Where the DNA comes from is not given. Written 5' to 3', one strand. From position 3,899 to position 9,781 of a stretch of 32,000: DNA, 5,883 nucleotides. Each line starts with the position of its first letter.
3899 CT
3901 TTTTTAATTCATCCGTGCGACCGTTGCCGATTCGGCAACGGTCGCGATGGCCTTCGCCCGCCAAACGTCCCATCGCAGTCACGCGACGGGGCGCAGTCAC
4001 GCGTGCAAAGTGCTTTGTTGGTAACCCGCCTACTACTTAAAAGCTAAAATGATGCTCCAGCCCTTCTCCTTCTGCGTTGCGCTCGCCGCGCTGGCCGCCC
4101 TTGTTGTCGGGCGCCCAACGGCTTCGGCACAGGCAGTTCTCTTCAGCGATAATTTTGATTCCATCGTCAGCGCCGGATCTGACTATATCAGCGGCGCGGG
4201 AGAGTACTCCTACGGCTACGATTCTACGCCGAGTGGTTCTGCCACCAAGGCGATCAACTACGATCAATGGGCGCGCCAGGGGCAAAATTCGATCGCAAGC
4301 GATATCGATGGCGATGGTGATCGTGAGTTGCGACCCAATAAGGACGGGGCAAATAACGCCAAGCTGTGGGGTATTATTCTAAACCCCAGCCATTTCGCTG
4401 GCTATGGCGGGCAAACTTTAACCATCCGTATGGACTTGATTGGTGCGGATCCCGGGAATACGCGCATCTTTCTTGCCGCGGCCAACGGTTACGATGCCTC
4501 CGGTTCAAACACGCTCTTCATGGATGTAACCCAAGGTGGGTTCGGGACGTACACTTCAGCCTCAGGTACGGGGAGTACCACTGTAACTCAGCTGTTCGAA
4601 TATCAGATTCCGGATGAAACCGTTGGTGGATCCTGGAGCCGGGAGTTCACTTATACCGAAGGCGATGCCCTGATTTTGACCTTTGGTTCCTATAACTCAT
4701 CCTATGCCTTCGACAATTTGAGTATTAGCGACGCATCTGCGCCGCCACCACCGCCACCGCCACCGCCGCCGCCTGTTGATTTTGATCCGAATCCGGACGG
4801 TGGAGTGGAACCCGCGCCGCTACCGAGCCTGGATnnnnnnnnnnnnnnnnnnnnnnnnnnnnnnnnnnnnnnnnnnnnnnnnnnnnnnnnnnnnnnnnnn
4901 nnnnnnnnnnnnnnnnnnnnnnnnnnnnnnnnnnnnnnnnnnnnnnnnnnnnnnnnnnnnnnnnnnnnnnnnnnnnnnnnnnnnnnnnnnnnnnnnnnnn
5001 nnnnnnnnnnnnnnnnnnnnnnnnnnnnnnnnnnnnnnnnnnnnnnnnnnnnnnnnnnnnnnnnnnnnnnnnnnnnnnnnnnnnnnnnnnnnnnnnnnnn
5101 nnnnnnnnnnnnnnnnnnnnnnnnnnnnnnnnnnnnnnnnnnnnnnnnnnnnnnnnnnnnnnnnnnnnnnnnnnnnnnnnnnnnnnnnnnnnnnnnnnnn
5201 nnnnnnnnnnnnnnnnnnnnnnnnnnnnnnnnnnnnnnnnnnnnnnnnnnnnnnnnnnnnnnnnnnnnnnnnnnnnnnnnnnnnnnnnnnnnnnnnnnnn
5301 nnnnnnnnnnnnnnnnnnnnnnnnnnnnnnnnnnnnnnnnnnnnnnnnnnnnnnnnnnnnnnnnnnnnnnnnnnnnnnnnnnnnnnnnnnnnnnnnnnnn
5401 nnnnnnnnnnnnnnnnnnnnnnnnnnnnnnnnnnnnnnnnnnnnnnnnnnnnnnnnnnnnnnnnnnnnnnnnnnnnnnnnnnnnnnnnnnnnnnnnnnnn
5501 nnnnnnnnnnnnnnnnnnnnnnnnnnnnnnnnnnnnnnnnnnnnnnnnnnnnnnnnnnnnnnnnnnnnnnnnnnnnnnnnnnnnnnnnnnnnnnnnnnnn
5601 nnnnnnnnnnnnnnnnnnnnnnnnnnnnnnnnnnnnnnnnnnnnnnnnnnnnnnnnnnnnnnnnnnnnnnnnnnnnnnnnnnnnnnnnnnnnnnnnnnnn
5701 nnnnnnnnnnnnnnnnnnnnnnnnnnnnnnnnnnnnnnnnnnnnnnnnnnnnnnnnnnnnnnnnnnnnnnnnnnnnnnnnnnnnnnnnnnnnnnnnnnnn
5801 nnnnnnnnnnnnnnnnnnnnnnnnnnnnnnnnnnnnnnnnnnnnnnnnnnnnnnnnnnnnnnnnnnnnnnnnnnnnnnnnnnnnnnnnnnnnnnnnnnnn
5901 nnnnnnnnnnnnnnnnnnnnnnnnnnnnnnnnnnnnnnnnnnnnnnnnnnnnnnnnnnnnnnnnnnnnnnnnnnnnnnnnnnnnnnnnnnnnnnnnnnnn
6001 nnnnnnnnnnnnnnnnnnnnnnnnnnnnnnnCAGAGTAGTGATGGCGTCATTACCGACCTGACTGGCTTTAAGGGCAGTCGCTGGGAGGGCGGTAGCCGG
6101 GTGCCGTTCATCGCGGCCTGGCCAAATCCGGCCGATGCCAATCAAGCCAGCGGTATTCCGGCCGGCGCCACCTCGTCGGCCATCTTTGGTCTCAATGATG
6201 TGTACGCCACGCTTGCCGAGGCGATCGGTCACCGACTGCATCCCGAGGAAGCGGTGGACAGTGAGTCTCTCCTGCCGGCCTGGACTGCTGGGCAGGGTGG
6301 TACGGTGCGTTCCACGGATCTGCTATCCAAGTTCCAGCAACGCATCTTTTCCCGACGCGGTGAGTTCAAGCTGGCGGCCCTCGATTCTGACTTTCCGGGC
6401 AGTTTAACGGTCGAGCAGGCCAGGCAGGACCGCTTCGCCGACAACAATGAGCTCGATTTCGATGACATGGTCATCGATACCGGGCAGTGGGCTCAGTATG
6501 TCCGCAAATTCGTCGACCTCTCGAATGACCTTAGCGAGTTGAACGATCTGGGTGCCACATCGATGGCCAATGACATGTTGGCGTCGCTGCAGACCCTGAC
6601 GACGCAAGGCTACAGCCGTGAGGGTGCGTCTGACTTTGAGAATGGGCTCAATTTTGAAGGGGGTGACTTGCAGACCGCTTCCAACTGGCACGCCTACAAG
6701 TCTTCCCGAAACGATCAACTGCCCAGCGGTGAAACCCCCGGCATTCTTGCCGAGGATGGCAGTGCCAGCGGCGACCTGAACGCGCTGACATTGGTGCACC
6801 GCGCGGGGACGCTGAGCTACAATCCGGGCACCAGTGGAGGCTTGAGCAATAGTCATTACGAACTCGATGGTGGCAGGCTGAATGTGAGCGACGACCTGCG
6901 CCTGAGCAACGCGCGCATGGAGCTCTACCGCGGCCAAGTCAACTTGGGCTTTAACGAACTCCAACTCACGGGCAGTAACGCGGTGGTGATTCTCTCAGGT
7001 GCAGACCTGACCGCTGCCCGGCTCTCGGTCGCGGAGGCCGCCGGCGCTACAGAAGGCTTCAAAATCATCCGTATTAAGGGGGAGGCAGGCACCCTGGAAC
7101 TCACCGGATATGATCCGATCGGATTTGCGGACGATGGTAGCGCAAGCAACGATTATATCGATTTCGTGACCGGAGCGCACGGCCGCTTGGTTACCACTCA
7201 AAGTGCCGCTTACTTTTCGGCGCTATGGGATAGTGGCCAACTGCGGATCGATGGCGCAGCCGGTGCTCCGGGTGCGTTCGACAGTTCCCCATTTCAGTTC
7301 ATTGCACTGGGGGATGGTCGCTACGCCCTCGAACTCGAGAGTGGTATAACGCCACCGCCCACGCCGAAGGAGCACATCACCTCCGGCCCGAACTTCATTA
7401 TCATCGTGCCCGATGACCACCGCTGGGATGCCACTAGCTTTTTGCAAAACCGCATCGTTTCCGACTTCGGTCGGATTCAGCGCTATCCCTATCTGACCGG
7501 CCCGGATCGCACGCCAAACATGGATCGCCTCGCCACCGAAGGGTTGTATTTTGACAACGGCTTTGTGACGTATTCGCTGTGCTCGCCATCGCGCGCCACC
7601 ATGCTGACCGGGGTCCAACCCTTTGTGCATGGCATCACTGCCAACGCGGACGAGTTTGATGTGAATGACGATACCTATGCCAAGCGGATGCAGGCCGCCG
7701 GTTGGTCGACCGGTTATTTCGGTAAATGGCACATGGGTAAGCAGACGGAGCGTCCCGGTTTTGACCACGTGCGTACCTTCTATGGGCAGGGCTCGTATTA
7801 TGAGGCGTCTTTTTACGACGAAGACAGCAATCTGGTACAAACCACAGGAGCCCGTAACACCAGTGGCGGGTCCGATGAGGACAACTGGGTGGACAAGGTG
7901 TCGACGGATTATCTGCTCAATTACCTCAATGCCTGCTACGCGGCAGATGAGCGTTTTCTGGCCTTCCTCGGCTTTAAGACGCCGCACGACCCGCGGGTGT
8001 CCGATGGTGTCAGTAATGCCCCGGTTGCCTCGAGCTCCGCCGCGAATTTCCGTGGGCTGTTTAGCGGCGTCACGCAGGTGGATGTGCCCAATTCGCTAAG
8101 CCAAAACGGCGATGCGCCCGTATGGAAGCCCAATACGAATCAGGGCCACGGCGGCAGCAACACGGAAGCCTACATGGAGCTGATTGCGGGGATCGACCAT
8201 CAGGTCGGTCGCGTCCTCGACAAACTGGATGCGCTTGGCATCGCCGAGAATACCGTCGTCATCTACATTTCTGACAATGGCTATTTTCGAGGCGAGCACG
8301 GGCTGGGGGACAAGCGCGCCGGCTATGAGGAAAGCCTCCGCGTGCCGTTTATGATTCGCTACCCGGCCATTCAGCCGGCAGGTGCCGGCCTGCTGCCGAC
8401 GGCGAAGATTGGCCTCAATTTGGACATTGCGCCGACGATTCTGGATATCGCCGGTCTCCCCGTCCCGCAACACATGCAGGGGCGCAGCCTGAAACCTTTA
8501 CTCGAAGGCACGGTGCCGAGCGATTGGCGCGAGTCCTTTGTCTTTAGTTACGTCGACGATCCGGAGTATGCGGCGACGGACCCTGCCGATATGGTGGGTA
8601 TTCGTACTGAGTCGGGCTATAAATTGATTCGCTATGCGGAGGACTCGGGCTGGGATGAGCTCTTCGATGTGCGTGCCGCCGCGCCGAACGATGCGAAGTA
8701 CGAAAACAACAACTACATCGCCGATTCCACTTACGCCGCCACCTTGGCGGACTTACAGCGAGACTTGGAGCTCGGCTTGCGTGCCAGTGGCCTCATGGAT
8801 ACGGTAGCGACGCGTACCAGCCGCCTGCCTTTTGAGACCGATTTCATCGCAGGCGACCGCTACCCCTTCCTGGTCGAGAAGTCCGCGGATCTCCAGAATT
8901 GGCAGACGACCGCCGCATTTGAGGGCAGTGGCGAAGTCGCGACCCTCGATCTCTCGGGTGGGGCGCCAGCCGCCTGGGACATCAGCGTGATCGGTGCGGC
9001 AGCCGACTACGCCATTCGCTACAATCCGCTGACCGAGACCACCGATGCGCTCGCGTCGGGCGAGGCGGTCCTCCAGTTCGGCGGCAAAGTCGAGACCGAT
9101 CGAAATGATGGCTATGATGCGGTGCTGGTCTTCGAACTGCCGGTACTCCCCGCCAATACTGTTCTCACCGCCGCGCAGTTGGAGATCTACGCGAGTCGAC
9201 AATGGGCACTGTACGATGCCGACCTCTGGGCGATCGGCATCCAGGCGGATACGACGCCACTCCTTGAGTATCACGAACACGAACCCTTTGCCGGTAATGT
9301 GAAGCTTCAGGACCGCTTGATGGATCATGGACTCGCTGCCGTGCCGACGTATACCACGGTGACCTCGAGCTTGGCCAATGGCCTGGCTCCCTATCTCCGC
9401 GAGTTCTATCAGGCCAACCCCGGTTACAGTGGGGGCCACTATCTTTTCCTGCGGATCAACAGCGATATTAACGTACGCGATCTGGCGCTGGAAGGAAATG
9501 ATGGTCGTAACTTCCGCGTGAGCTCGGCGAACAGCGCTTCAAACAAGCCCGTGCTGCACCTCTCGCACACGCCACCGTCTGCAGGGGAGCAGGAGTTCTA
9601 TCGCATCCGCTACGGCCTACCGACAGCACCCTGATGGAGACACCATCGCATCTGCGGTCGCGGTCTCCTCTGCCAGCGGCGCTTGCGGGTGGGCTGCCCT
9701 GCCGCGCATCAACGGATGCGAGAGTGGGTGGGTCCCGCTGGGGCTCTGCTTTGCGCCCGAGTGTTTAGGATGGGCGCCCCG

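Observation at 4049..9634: A 1861-aa secreted protein carries two complete and different Cys-type sulfatase catalytic domains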

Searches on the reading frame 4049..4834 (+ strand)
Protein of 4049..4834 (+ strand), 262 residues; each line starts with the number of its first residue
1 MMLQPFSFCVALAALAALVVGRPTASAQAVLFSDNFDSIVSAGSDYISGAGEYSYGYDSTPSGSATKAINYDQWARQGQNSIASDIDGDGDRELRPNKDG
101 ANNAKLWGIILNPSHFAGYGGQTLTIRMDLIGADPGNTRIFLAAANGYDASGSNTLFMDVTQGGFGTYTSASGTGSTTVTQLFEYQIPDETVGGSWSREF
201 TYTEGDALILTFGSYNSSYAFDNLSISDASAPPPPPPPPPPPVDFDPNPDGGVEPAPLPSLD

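Call 8: search_protein_families(library=pfam, proteins=[window:4049-4834:+], max_evalue=1)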
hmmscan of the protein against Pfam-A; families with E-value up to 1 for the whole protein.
window:4049-4834:+ (262 aa): 0 families

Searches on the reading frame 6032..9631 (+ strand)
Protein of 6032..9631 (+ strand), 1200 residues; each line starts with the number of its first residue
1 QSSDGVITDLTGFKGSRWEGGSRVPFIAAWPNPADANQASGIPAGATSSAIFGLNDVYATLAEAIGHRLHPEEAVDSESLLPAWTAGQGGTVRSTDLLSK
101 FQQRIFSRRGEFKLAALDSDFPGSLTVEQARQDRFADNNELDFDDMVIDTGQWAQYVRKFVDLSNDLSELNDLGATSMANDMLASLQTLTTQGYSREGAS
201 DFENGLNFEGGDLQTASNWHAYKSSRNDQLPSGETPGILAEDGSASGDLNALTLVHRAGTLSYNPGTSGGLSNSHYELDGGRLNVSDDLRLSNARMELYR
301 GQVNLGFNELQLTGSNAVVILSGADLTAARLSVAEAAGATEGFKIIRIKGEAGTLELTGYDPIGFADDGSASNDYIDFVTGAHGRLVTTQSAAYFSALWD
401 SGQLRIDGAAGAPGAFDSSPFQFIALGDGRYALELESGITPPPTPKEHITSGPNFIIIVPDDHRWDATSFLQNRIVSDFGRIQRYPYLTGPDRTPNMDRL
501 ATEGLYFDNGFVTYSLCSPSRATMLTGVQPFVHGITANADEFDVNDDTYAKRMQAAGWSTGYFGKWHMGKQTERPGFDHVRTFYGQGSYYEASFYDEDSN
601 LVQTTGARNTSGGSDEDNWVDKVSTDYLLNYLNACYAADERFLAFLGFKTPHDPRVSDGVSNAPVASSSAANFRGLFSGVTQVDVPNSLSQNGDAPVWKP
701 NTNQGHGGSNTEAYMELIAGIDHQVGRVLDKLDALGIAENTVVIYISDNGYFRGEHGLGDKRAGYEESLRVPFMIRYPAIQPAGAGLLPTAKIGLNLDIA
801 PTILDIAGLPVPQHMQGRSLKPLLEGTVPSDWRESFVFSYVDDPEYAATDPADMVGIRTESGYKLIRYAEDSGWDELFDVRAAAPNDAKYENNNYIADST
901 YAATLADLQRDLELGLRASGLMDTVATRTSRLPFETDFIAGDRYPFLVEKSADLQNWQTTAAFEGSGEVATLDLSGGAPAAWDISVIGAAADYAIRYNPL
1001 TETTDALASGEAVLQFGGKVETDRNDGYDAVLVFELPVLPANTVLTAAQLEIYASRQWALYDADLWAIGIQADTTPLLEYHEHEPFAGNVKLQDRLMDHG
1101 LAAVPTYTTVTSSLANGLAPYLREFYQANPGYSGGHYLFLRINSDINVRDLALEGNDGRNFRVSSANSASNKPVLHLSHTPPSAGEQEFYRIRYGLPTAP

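Call 55: search_protein_representatives(protein=window:6032-9631:+)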
Query: 1200 residues. Proteins with E-value up to 0.001 (for the whole library): 91119; up to 1e-10: 32733; up to 1e-30: 1149. The best 150 are listed.
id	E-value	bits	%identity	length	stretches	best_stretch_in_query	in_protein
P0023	0.0e+00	1280.7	73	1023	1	433-1197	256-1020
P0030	0.0e+00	1069.8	62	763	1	449-1196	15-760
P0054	3.9e-198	677.5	50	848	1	442-1195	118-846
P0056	1.3e-182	626.0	46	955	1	320-1181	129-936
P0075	1.3e-162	559.8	45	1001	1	440-1195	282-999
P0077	5.3e-162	557.8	48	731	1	452-1199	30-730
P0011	1.0e-160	553.5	56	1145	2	1-437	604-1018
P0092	2.5e-155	535.7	44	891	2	604-1195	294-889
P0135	2.0e-146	506.2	41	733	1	451-1195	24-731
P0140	1.9e-136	473.1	44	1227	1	446-1148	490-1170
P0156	2.6e-134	466.1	51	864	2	1-437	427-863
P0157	2.2e-122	426.6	41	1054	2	452-979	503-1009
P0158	8.8e-120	418.0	45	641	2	451-882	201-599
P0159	5.9e-116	405.3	38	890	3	450-969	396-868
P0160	8.8e-105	368.3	40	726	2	450-951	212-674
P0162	1.3e-95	337.9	39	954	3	713-908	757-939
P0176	5.4e-81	289.5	43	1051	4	713-906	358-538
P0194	1.7e-71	258.0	38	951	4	713-885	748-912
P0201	1.8e-69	251.3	32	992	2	487-873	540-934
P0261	3.3e-57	210.7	34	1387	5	493-873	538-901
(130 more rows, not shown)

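Call 58: search_protein_families(library=pfam, proteins=[P0261, P0176, P0194, P0162, P0201], max_evalue=0.0001)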
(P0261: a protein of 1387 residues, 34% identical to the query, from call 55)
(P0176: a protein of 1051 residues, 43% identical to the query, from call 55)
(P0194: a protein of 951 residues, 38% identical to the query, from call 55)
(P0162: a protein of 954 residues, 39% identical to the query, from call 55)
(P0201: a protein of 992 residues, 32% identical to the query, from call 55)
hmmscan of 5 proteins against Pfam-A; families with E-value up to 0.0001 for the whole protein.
P0261 (1387 aa): 5 families
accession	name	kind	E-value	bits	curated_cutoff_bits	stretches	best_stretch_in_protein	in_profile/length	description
PF00884.28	Sulfatase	-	8.7e-144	478.8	25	3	943-1250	1-300/301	Sulfatase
PF16347.10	SGSH_C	-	1.1e-35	123.5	29.3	3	787-928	1-153/154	N-sulphoglucosamine sulphohydrolase, C-terminal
PF14707.11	Sulfatase_C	-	1.2e-15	58.7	30.9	1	1278-1359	4-96/127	C-terminal region of aryl-sulfatase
PF01663.27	Phosphodiest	-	2e-12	47.8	23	0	1152-1191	185-224/342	Type I phosphodiesterase / nucleotide pyrophosphatase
PF02995.22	DUF229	-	2.2e-06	27.1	25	0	746-789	305-348/496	Protein of unknown function (DUF229)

P0176 (1051 aa): 5 families
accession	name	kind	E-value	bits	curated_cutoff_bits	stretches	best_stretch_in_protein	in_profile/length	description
PF00884.28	Sulfatase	-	4.4e-108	361.6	25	2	604-917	1-301/301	Sulfatase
PF16347.10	SGSH_C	-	1.6e-64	217.1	29.3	2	399-547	1-150/154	N-sulphoglucosamine sulphohydrolase, C-terminal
PF01663.27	Phosphodiest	-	2.9e-16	60.4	23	0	358-399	183-224/342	Type I phosphodiesterase / nucleotide pyrophosphatase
PF14707.11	Sulfatase_C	-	1.2e-05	26.4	30.9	0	949-1030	8-96/127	C-terminal region of aryl-sulfatase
PF07394.17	DUF1501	-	6.6e-05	22.7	27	0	362-393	267-298/390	Protein of unknown function (DUF1501)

P0194 (951 aa): 5 families
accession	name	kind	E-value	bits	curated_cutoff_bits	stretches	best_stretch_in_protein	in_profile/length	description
PF00884.28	Sulfatase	-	2.9e-116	388.4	25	2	27-338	1-300/301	Sulfatase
PF16347.10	SGSH_C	-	1.9e-66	223.4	29.3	2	789-941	1-154/154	N-sulphoglucosamine sulphohydrolase, C-terminal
PF01663.27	Phosphodiest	-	3.7e-16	60.1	23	1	482-825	18-256/342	Type I phosphodiesterase / nucleotide pyrophosphatase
PF02995.22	DUF229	-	1.9e-06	27.3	25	0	193-275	281-342/496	Protein of unknown function (DUF229)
PF14707.11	Sulfatase_C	-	8.5e-06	26.8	30.9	0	393-419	55-80/127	C-terminal region of aryl-sulfatase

P0162 (954 aa): 4 families
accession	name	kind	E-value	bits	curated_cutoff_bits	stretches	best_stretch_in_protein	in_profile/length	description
PF00884.28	Sulfatase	-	2.3e-103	346.1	25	2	463-850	1-301/301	Sulfatase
PF16347.10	SGSH_C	-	4.9e-78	261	29.3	2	798-948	1-153/154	N-sulphoglucosamine sulphohydrolase, C-terminal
PF01663.27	Phosphodiest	-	8.7e-12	45.7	23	0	268-306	184-222/342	Type I phosphodiesterase / nucleotide pyrophosphatase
PF02995.22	DUF229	-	9.3e-07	28.3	25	0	265-310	303-348/496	Protein of unknown function (DUF229)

P0201 (992 aa): 4 families
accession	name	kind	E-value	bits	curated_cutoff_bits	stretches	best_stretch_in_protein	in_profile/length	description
PF00884.28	Sulfatase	-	9.8e-103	344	25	2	519-877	1-301/301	Sulfatase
PF16347.10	SGSH_C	-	7.5e-58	195.5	29.3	2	825-973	1-150/154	N-sulphoglucosamine sulphohydrolase, C-terminal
PF01663.27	Phosphodiest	-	2.2e-12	47.7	23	0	541-589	14-63/342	Type I phosphodiesterase / nucleotide pyrophosphatase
PF02995.22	DUF229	-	4.3e-07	29.5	25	0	780-852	301-371/496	Protein of unknown function (DUF229)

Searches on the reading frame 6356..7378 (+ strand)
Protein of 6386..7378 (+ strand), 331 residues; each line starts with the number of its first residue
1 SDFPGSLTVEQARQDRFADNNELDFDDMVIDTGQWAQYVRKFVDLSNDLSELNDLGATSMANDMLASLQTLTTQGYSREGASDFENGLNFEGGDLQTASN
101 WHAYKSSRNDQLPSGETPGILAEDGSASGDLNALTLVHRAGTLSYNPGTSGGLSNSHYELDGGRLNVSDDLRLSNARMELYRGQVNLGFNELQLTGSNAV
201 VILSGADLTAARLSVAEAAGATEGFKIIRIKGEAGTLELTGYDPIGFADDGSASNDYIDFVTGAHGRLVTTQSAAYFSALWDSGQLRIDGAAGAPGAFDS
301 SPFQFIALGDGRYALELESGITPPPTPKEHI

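Call 8: search_protein_families(library=pfam, proteins=[window:6386-7378:+], max_evalue=1)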
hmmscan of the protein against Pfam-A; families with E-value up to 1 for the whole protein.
window:6386-7378:+ (331 aa): 0 families

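Call 65: search_protein_families(library=pfam, proteins=[window:6356-7345:+], max_evalue=10)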
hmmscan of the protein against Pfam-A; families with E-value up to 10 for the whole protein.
window:6356-7345:+ (330 aa): 0 families

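Call 72: predict_structure(alignment_id=A4)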
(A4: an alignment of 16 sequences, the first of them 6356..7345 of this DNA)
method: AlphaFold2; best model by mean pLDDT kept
length: 330 residues; sequences in the alignment: 16
mean_pLDDT: 75.1   pTM: 0.68
mean pLDDT of the five models: 75.1, 74.5, 74.2, 71.8, 69.4
residues with pLDDT >= 90: 163; 70-90: 59; 50-70: 19; < 50: 89
segments of 3 or more residues with pLDDT < 50: 1-17, 19-66, 77-97
pLDDT, mean of each block of 10 residues (from residue 1): 29 44 39 32 40 38 49 50 35 45 87 66 81 91 91 90 92 94 95 94 91 96 87 91 93 91 88 94 95 95 92 93 86
secondary structure, 60 per line:
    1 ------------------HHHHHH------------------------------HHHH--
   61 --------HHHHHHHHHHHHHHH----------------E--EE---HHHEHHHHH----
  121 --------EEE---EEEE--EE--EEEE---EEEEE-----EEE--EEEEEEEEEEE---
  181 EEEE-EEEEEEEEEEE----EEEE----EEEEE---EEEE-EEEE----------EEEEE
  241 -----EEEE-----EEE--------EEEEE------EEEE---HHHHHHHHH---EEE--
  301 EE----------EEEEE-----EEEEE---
elements in order: H19-24 H55-58 H69-83 H112-116 E129-131 E135-138 E145-148 E152-156 E162-164 E167-177 E181-184 E186-196 E201-204 E209-213 E217-220 E222-225 E236-240 E246-249 E255-257 E266-270 E277-280 H284-292 E296-298 E313-317 E323-327

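Call 76: fold_search(model_id=the predicted structure, library=pdb)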
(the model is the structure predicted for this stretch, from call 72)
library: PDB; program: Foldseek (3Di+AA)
matches with E <= 10: 26; with E <= 0.001: 0
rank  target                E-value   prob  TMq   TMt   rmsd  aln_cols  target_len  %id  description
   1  5c1c                  1.3e+00  0.05  0.19  0.20  12.0       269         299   10  Crystal Structure of the Pectin Methylesterase from Aspergillus niger in Deglycosylated Form (released 2015-07-01)
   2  7ko9                  1.7e+00  0.08  0.20  0.14  14.3       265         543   14  Crystal structure of antigen 43 from uropathogenic Escherichia coli UTI89 (released 2022-03-09)
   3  5c1e                  2.6e+00  0.02  0.17  0.17  12.5       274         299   10  Crystal Structure of the Pectin Methylesterase from Aspergillus niger in Penultimately Deglycosylated Form (N-acetylgluc (released 2015-07-01)
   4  4c2g_A                3.3e+00  0.02  0.08  0.06  13.5       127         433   12  Crystal structure of CtpB(S309A) in complex with a peptide having a Val-Pro-Ala C-terminus (released 2013-12-04)
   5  5w6h_A                3.5e+00  0.02  0.14  0.08  12.8       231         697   11  Crystal structure of Bacteriophage CBA120 tailspike protein 4 enzymatically active domain (TSP4dN, orf213) (released 2018-10-24)
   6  4c2e_A                4.3e+00  0.02  0.07  0.06  13.9       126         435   12  Crystal structure of the protease CtpB(S309A) present in a resting state (released 2013-12-04)
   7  3jur_D                4.5e+00  0.06  0.23  0.18  11.5       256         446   11  The crystal structure of a hyperthermoactive Exopolygalacturonase from Thermotoga maritima (released 2009-11-17)
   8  8q5i_5                4.7e+00  0.10  0.10  0.26   6.0        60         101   13  Structure of Candida albicans 80S ribosome in complex with cephaeline (released 2023-09-13)
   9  4c2h_A                5.8e+00  0.02  0.08  0.06  14.3       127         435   12  Crystal structure of the CtpB(V118Y) mutant (released 2013-12-04)
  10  3p4g_A                6.1e+00  0.01  0.15  0.16  13.3       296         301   10  X-ray crystal structure of a hyperactive, Ca2+-dependent, beta-helical antifreeze protein from an Antarctic bacterium (released 2011-04-27)
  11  4c2c_A                6.1e+00  0.01  0.08  0.06  13.1       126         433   13  Crystal structure of the protease CtpB in an active state (released 2013-12-04)
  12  2bm7_B                6.4e+00  0.01  0.12  0.16  13.0       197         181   12  The Structure of MfpA (Rv3361c, P3221 Crystal form). The Pentapeptide Repeat Protein from Mycobacterium tuberculosis F (released 2005-06-07)
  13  8fkz_LF               7.1e+00  0.07  0.10  0.25   5.1        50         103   12  Human nucleolar pre-60S ribosomal subunit (State G) (released 2023-07-12)
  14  7koh_A                7.1e+00  0.02  0.19  0.13  14.4       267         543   15  Crystal structure of antigen 43 from Escherichia coli EDL933 (released 2022-03-09)
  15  9beu_A                7.1e+00  0.02  0.15  0.10  12.2       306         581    6  Structure of GH110B in complex with a lambda-carrageenan oligosaccharide (released 2025-08-27)
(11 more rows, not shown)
